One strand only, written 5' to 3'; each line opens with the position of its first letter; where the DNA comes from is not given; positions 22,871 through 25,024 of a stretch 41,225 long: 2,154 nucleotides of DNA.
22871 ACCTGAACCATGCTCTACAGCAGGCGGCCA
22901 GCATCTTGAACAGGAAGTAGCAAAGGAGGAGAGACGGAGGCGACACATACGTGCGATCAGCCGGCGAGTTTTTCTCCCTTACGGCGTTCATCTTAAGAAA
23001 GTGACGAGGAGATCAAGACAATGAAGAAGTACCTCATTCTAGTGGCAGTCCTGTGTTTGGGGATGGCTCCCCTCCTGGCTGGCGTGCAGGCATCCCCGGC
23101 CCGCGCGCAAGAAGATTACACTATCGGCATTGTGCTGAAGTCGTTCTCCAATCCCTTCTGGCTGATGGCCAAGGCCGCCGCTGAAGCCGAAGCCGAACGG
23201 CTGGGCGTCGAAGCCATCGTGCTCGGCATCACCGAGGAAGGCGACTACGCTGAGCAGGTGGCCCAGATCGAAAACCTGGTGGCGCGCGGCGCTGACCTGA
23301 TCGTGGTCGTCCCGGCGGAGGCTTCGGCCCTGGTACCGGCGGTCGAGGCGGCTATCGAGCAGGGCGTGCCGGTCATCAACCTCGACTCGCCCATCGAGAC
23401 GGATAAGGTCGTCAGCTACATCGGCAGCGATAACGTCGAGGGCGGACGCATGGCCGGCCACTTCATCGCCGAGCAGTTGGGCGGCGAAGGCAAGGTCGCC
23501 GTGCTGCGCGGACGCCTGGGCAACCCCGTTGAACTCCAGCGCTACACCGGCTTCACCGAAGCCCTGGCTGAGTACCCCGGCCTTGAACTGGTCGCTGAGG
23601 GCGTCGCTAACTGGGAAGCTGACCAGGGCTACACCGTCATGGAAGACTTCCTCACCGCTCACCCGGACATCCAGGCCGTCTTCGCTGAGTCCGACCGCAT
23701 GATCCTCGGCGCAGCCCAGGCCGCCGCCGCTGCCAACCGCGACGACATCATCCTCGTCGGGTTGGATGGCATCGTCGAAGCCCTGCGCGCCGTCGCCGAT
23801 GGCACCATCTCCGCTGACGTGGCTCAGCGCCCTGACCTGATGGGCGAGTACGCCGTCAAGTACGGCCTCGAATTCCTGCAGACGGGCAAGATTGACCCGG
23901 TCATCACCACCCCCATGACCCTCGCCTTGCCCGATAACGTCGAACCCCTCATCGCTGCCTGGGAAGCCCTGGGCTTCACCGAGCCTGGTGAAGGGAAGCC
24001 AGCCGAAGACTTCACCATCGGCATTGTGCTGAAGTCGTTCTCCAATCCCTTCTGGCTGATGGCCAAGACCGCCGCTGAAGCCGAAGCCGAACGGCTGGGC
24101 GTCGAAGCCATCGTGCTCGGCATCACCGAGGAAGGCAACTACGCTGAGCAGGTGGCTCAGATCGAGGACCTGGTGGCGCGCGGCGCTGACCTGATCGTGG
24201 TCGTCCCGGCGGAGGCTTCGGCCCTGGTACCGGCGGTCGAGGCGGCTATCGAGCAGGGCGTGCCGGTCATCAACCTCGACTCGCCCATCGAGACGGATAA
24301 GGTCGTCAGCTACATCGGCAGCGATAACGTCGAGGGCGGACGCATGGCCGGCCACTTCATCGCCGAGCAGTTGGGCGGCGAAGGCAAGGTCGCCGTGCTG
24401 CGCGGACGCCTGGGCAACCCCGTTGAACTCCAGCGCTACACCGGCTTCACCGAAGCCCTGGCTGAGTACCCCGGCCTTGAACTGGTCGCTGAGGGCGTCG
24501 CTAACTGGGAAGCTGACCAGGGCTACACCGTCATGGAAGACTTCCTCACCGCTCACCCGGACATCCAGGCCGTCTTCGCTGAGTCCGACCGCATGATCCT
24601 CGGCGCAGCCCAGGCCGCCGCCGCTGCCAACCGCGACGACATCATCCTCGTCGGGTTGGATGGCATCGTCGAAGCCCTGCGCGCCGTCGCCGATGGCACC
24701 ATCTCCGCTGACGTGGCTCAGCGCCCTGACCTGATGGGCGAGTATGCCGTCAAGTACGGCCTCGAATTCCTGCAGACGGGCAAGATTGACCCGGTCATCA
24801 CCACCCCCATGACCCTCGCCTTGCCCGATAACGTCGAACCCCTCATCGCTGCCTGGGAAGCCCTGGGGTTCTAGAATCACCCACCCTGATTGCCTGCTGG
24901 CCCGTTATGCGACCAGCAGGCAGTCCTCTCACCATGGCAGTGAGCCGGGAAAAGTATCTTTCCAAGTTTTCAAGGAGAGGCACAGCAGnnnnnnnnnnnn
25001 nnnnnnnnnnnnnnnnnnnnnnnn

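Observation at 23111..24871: In-frame 894-bp tandem duplication turns the sugar-binding protein into a secreted SBP-SBP fusion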

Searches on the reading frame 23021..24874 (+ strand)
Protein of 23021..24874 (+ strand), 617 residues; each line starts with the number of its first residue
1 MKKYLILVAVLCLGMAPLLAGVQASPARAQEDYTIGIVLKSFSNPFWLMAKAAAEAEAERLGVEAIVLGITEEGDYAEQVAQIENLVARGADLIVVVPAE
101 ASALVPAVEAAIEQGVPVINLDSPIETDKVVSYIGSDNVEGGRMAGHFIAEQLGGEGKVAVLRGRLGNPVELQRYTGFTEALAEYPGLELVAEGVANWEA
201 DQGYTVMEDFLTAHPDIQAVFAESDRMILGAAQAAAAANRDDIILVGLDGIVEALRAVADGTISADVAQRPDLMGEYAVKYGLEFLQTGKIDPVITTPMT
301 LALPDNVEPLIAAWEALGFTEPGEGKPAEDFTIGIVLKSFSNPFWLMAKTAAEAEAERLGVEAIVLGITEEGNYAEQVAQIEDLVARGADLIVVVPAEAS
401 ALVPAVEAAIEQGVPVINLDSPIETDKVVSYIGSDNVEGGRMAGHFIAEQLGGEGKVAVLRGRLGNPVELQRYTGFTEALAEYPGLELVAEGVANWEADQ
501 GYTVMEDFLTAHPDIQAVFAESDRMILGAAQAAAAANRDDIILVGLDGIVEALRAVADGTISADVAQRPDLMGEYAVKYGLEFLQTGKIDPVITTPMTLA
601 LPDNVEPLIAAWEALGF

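Call 8: search_protein_families(library=pfam, proteins=[window:23021-24874:+])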
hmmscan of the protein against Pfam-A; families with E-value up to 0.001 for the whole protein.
window:23021-24874:+ (617 aa): 3 families
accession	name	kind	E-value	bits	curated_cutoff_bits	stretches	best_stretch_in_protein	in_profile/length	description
PF13407.12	Peripla_BP_4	-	4.2e-141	469.4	35.1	2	35-289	1-256/258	Periplasmic binding protein domain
PF00532.27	Peripla_BP_1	-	4.2e-40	138.4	22.2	2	34-247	3-213/281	Periplasmic binding proteins and sugar binding domain of LacI family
PF13377.12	Peripla_BP_3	-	1.3e-15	58.3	26.5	2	165-290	20-149/167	Periplasmic binding protein-like domain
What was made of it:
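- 23021..24874 (+): Gene for the 617-aa two-domain RbsB-type substrate-binding protein (stop at 24872-24874). Two Peripla_BP_4 matches (call 8).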

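Call 9: find_homologous_proteins(query=window:23021-24874:+, max_evalue=1e-10)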
Query window:23021-24874:+ (617 aa): 119 proteins with E <= 1e-10 among 8000 candidates.
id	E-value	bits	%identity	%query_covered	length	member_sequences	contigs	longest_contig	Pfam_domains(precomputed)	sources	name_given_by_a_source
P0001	0.0e+0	1312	100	100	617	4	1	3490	PF13377.13,PF00532.28,PF13407.13,PF01177.28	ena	-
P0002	0.0e+0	1048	82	95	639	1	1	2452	PF13377.13,PF00532.28,PF13407.13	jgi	jgi:ribose transport system substrate-binding protein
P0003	0.0e+0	1028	78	100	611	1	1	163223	PF13377.13,PF00532.28,PF13407.13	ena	-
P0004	0.0e+0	1011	78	95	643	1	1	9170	PF13377.13,PF00532.28,PF13407.13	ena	-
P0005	0.0e+0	1010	78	95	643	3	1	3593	PF13377.13,PF00532.28,PF13407.13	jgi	-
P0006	0.0e+0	1010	78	95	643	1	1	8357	PF13377.13,PF00532.28,PF13407.13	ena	-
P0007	3.3e-296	1002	75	100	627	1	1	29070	PF13377.13,PF00532.28,PF13407.13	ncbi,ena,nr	ncbi:MAG TPA: sugar ABC transporter substrate-binding protein [Anaerolineales bacterium]|nr:sugar AB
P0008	1.4e-294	996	75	98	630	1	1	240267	PF13377.13,PF00532.28,PF13407.13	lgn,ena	-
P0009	2.6e-289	979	72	100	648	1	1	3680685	PF13377.13,PF00532.28,PF13407.13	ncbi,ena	-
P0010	1.6e-215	735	77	71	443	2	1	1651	PF13377.13,PF00532.28,PF13407.13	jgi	jgi:ribose transport system substrate-binding protein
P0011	6.1e-191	654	78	64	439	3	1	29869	PF13377.13,PF00532.28,PF13407.13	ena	-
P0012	7.3e-165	568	78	56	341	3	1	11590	PF13377.13,PF00532.28,PF13407.13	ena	-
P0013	2.7e-164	566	35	98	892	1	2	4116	PF13377.13,PF00532.28,PF13407.13,PF19799.6,PF07905.17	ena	-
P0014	2.8e-164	566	35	98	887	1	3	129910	PF13377.13,PF00532.28,PF13407.13,PF19799.6,PF07905.17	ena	-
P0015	1.2e-150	521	75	52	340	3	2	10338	PF00532.28,PF13407.13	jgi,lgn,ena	-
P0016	1.0e-148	515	84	47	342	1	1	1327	PF13377.13,PF00532.28,PF13407.13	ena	-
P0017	2.5e-148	513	82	47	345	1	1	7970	PF13377.13,PF00532.28,PF13407.13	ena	-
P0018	5.4e-143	496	78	47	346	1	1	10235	PF13377.13,PF00532.28,PF13407.13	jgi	jgi:ribose transport system substrate-binding protein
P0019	3.2e-142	493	79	48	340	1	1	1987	PF00532.28,PF13407.13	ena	-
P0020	5.1e-138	479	79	47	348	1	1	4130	PF00532.28,PF13407.13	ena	-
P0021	2.9e-124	434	66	52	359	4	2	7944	PF13377.13,PF00532.28,PF13407.13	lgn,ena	-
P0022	1.1e-123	432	61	52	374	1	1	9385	PF00532.28,PF13407.13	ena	-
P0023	9.8e-96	340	56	47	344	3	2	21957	PF13377.13,PF00532.28,PF13407.13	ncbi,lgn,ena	-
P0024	6.1e-95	337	50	52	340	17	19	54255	PF13377.13,PF00532.28,PF13407.13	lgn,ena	-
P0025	1.1e-89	320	51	48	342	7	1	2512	PF00532.28,PF13407.13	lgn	-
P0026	1.3e-78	283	32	92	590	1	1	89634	PF13377.13,PF00532.28,PF13407.13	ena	-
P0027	1.3e-74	270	30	94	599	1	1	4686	PF13377.13,PF00532.28,PF13407.13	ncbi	ncbi:MAG: substrate-binding domain-containing protein [Desulforhopalus sp.]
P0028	1.7e-63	233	33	94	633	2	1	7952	PF13377.13,PF00532.28,PF13407.13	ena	-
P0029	2.7e-57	213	29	92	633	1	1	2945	PF00532.28,PF13407.13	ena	-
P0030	8.0e-55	205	40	44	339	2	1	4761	PF13377.13,PF00532.28,PF13407.13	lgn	-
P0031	5.6e-54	202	41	41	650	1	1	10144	PF13377.13,PF00532.28,PF13407.13,PF02653.22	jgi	jgi:ribose transport system permease protein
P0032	3.1e-53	199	40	41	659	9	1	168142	PF13377.13,PF00532.28,PF13407.13,PF02653.22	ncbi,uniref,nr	ncbi:ABC transporter permease/substrate-binding protein [Streptomyces beigongshangae]|uniref:ABC tra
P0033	6.1e-53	198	29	86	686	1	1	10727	PF00532.28,PF13407.13,PF13458.13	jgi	jgi:ribose transport system substrate-binding protein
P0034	1.8e-52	197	42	43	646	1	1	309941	PF13377.13,PF00532.28,PF13407.13,PF02653.22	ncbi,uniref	ncbi:substrate-binding domain-containing protein [Saccharopolyspora halophila]|uniref:Substrate-bind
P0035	4.9e-52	195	43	41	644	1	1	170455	PF13377.13,PF00532.28,PF13407.13,PF02653.22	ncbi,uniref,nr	ncbi:ABC transporter permease/substrate-binding protein [Nocardiopsis potens]|uniref:ABC transporter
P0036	1.2e-51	194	39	40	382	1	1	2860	PF13377.13,PF00532.28,PF13407.13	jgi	jgi:ribose transport system permease protein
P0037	1.7e-51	194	40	47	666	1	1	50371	PF13377.13,PF00532.28,PF13407.13,PF02653.22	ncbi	-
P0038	2.4e-51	193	38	45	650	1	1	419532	PF13377.13,PF00532.28,PF13407.13,PF02653.22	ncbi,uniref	ncbi:substrate-binding domain-containing protein [Streptomyces sp. NPDC047130]|uniref:ABC transporte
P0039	4.5e-51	192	40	40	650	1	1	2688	PF13377.13,PF00532.28,PF13407.13,PF02653.22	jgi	jgi:ribose transport system permease protein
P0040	5.0e-51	192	40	41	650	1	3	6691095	PF13377.13,PF00532.28,PF13407.13,PF02653.22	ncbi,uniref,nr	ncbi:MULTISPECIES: ABC transporter permease/substrate-binding protein [Streptomyces]|uniref:Substrat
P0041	3.3e-50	189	39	44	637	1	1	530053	PF13377.13,PF00532.28,PF13407.13,PF02653.22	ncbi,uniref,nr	ncbi:transporter [Nocardia panacis]|uniref:Transporter n=1 Tax=Nocardia panacis TaxID=2340916 RepID=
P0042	1.1e-49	188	38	41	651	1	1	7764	PF13377.13,PF00532.28,PF13407.13,PF02653.22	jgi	jgi:ribose transport system permease protein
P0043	3.5e-49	186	38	44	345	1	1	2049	PF13377.13,PF00532.28,PF13407.13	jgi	jgi:ribose transport system substrate-binding protein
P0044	5.6e-49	185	35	44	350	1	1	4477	PF13377.13,PF00532.28,PF13407.13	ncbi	-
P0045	4.6e-47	179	42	39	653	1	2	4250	PF13377.13,PF00532.28,PF13407.13,PF02653.22,PF13458.13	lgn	-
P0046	7.9e-47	178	38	39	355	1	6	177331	PF13377.13,PF00532.28,PF13407.13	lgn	-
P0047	1.0e-46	178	35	46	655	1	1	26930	PF13377.13,PF00532.28,PF13407.13,PF02653.22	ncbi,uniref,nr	ncbi:ABC transporter permease/substrate-binding protein [Nocardiopsis valliformis]|uniref:ABC transp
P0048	2.1e-46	177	36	50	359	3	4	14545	PF13377.13,PF00532.28,PF13407.13,PF13458.13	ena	-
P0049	6.3e-46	175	39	41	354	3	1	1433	PF13377.13,PF00532.28,PF13407.13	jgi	-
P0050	1.8e-44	170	37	42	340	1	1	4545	PF13377.13,PF00532.28,PF13407.13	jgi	jgi:ribose transport system substrate-binding protein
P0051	2.7e-43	167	36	43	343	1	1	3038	PF13377.13,PF00532.28,PF13407.13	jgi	jgi:ribose transport system substrate-binding protein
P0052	3.2e-43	166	37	43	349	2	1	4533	PF13377.13,PF00532.28,PF13407.13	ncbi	-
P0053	1.7e-42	164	37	38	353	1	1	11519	PF13377.13,PF00532.28,PF13407.13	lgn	-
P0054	5.4e-42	162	36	42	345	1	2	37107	PF13377.13,PF00532.28,PF13407.13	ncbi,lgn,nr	ncbi:MAG: substrate-binding domain-containing protein [Armatimonadetes bacterium]|nr:substrate-bindi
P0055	1.5e-41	161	36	42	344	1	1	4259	PF13377.13,PF00532.28,PF13407.13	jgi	jgi:ribose transport system substrate-binding protein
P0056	2.9e-41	160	37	42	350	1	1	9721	PF13377.13,PF00532.28,PF13407.13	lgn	-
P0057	4.8e-41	159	36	42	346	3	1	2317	PF13377.13,PF00532.28,PF13407.13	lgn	-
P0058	6.0e-41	159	35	42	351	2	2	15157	PF13377.13,PF00532.28,PF13407.13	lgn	-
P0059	1.0e-40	158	35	41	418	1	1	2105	PF00532.28,PF13407.13,PF02653.22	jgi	jgi:ribose transport system permease protein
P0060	1.2e-39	155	36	45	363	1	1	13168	PF00532.28,PF13407.13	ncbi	-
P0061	1.7e-39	154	31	87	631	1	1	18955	PF13377.13,PF00532.28,PF13407.13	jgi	jgi:ribose transport system substrate-binding protein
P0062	1.2e-38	151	29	90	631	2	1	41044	PF13377.13,PF00532.28,PF13407.13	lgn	-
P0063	5.6e-38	149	36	51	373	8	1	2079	PF00532.28,PF13407.13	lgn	-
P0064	5.8e-37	146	30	94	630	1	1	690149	PF13377.13,PF00532.28,PF13407.13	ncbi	ncbi:MAG: hypothetical protein OHK0046_08480 [Anaerolineae bacterium]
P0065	9.7e-37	145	36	45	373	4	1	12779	PF00532.28,PF13407.13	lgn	-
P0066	6.4e-35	139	36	42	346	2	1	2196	PF13377.13,PF00532.28,PF13407.13,PF13458.13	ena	-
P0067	6.3e-32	129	35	43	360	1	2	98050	PF13377.13,PF00532.28,PF13407.13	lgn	-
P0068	5.2e-31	126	33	48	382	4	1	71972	PF00532.28,PF13407.13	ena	-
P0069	1.1e-30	125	31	46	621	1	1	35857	PF13377.13,PF00532.28,PF13185.13,PF13407.13,PF00990.27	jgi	jgi:diguanylate cyclase (GGDEF)-like protein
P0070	2.3e-29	121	31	43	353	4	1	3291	PF13407.13,PF13458.13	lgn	-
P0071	3.0e-29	120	33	49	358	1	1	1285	PF13377.13,PF00532.28,PF13407.13,PF13458.13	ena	-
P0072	1.2e-28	118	34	39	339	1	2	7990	PF13407.13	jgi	jgi:ribose transport system substrate-binding protein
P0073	1.5e-28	118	39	30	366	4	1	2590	PF00532.28,PF13407.13,PF13458.13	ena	-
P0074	5.4e-28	116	32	47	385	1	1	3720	PF21827.2,PF00532.28,PF13407.13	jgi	jgi:ribose transport system substrate-binding protein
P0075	8.0e-28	115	31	47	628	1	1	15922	PF13377.13,PF00532.28,PF13407.13,PF00990.27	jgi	jgi:diguanylate cyclase (GGDEF)-like protein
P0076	8.8e-28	115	36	35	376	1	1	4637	PF00532.28,PF13407.13,PF13458.13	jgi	jgi:ribose transport system substrate-binding protein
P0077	1.1e-27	115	31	46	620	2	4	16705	PF13377.13,PF00532.28,PF13185.13,PF13407.13,PF13458.13,PF00990.27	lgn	-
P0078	3.6e-27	113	32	44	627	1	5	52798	PF13377.13,PF00532.28,PF13407.13,PF00990.27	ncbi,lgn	-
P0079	3.7e-27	113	32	43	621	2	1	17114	PF13377.13,PF00532.28,PF13185.13,PF13407.13,PF01590.33,PF00990.27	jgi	jgi:diguanylate cyclase (GGDEF)-like protein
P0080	5.6e-26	109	31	47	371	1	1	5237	PF13407.13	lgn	-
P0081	7.5e-26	109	34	35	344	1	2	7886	PF00532.28,PF13407.13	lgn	-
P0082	8.3e-25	106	37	27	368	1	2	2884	PF00532.28,PF13407.13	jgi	jgi:ribose transport system substrate-binding protein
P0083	2.3e-24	104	35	36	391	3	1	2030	PF00532.28,PF13407.13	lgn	-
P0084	2.4e-24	104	38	27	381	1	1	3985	PF13407.13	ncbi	-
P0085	4.0e-24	103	38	27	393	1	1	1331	PF00532.28,PF13407.13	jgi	jgi:ribose transport system substrate-binding protein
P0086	4.2e-24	103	32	42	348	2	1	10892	PF00532.28,PF13407.13,PF13458.13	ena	-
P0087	3.7e-23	100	31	41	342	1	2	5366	PF00532.28,PF13407.13,PF13458.13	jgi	jgi:ABC-type sugar transport system substrate-binding protein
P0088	6.3e-23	99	30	50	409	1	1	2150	PF13377.13,PF13407.13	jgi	-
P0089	6.6e-23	99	30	50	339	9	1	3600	PF13377.13,PF00532.28,PF13407.13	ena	-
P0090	8.8e-23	99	28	50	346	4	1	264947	PF13377.13,PF00532.28,PF13407.13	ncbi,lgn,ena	-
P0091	1.1e-22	98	38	27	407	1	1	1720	PF13407.13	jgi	jgi:ribose transport system substrate-binding protein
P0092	1.9e-22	98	33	49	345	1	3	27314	PF13407.13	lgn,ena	-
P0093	6.3e-22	96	30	45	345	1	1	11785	PF13407.13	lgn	-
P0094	1.5e-21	95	29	46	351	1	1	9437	PF13377.13,PF00532.28,PF13407.13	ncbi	-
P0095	1.6e-21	95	33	49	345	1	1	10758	PF13407.13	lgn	-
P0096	6.5e-21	93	28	46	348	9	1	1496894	PF00532.28,PF13407.13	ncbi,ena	-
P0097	2.2e-20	91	34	37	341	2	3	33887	PF13407.13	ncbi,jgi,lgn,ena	ncbi:MAG: ABC transporter substrate-binding protein [Roseicyclus sp.]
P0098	3.9e-20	90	29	41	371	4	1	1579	PF00532.28,PF13407.13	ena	-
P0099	4.6e-20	90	34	42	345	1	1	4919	PF13407.13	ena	-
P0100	1.2e-19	88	31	57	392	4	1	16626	PF13377.13,PF00532.28,PF13407.13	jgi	jgi:ribose transport system substrate-binding protein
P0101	1.9e-19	88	36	33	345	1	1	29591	PF13407.13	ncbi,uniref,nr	ncbi:ABC transporter substrate-binding protein [Roseibacterium sp. SDUM158017]|uniref:ABC transporte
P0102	1.9e-19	88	25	43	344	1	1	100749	PF13407.13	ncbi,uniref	ncbi:sugar ABC transporter substrate-binding protein [Streptomyces sp. NPDC020802]|uniref:sugar ABC 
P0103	3.0e-19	87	29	41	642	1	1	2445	PF13407.13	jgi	jgi:ribose transport system substrate-binding protein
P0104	3.1e-19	87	37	29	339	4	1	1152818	PF13407.13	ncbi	-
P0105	2.9e-18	84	31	46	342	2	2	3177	PF13407.13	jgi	-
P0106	1.9e-17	81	27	45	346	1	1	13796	PF00532.28,PF13407.13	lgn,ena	-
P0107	1.3e-16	78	26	43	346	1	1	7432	PF13407.13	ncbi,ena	-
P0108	1.4e-16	78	30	35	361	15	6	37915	PF13407.13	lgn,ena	-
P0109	2.6e-16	77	27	42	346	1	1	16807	PF00532.28,PF13407.13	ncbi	-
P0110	7.0e-16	76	31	40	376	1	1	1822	PF00532.28,PF13407.13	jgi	jgi:ribose transport system substrate-binding protein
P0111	8.3e-16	76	28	45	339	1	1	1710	PF13377.13,PF00532.28,PF13407.13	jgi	-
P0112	1.0e-15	76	29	45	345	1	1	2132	PF00532.28,PF13407.13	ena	-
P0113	1.8e-15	75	27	42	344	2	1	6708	PF13407.13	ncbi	-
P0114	6.2e-15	73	29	36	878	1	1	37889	PF13377.13,PF13426.14,PF13407.13,PF08448.17,PF00563.26,PF00990.27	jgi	jgi:diguanylate cyclase (GGDEF)-like protein/PAS domain S-box-containing protein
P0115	6.2e-15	73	29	42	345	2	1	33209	PF00532.28,PF13407.13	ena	-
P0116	9.0e-15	72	28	43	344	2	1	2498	PF13407.13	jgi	-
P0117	2.5e-14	71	26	43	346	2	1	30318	PF00532.28,PF13407.13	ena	-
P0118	5.8e-14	70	29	47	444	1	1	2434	PF00532.28,PF00356.28,PF13407.13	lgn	-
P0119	1.3e-11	62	26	42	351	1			PF13407.13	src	-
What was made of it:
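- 23021..24874 (+): Two-domain orthologs at 72-82% identity (call 9).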

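Call 14: find_encoding_contigs(protein=P0001, flank=3000, max_places=6)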
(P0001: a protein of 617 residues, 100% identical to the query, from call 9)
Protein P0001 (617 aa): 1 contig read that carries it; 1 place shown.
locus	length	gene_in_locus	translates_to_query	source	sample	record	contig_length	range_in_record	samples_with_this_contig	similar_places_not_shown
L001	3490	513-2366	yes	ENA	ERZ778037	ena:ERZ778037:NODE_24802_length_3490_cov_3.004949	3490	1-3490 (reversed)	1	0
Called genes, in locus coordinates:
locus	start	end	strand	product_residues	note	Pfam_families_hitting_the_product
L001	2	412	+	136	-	?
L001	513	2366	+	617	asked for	PF01177:Asp_Glu_race (faint), PF00532:Peripla_BP_1, PF13407:Peripla_BP_4, PF13377:Peripla_BP_3 (weak), PF00532:Peripla_BP_1, PF13407:Peripla_BP_4, PF13377:Peripla_BP_3 (weak)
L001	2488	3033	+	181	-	PF07385:Lyx_isomer (faint)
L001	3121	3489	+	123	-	?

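Call 15: find_encoding_contigs(protein=P0003, flank=8000, max_places=4)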
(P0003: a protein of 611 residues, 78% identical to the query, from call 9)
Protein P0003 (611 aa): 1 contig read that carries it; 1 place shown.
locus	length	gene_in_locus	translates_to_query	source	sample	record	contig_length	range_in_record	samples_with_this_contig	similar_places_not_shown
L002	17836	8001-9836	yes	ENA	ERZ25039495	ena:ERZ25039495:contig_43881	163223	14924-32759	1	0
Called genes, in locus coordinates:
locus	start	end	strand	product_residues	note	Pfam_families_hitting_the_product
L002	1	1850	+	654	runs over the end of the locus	PF18911:PKD_4 (weak), PF22352:K319L-like_PKD, PF13385:Laminin_G_3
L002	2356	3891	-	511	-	PF00370:FGGY_N, PF02782:FGGY_C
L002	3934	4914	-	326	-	PF00356:LacI, PF00532:Peripla_BP_1, PF13407:Peripla_BP_4, PF13377:Peripla_BP_3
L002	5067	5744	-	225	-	PF07385:Lyx_isomer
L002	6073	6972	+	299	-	PF13292:DXP_synthase_N (faint), PF00456:Transketolase_N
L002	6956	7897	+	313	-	PF02779:Transket_pyr, PF02780:Transketolase_C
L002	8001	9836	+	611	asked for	PF00532:Peripla_BP_1, PF13407:Peripla_BP_4, PF13377:Peripla_BP_3 (faint), PF00532:Peripla_BP_1, PF13407:Peripla_BP_4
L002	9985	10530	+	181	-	PF07385:Lyx_isomer (faint)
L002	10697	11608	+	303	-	PF02653:BPD_transp_2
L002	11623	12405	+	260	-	PF02463:SMC_N (faint), PF00005:ABC_tran, PF13304:AAA_21 (faint)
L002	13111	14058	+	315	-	PF19300:BPD_transp_1_N, PF00528:BPD_transp_1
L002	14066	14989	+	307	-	PF12911:OppC_N, PF00528:BPD_transp_1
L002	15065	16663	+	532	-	PF00496:SBP_bac_5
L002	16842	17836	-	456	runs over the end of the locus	PF00246:Peptidase_M14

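Call 17: list_cluster_members(proteins=[P0001, P0003, P0011])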
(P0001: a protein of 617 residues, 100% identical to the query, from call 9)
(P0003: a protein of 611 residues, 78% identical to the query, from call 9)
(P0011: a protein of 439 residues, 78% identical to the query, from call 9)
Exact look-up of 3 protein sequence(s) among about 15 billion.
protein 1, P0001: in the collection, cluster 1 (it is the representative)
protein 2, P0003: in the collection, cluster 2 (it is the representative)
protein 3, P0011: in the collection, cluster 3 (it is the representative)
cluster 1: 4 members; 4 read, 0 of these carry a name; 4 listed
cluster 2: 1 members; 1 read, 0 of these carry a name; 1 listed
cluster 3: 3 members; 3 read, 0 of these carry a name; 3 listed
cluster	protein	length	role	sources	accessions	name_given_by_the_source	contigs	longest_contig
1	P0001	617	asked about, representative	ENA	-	-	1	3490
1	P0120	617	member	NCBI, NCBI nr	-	-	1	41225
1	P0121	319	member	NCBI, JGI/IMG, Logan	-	-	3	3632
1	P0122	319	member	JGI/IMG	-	-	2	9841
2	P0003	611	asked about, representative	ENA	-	-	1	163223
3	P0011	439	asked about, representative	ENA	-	-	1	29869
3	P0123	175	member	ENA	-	-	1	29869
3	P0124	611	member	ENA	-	-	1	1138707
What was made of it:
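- The window is a 41-kb draft contig (call 17).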

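Call 18: find_encoding_contigs(protein=window:23021-24874:+, flank=2000, max_places=6)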
Protein window:23021-24874:+ (617 aa): no gene with exactly this product is on record in the collection.
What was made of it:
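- Tried and rejected: The window's exact protein is not indexed by find_encoding_contigs (call 18), so no information on the source sample was obtained.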
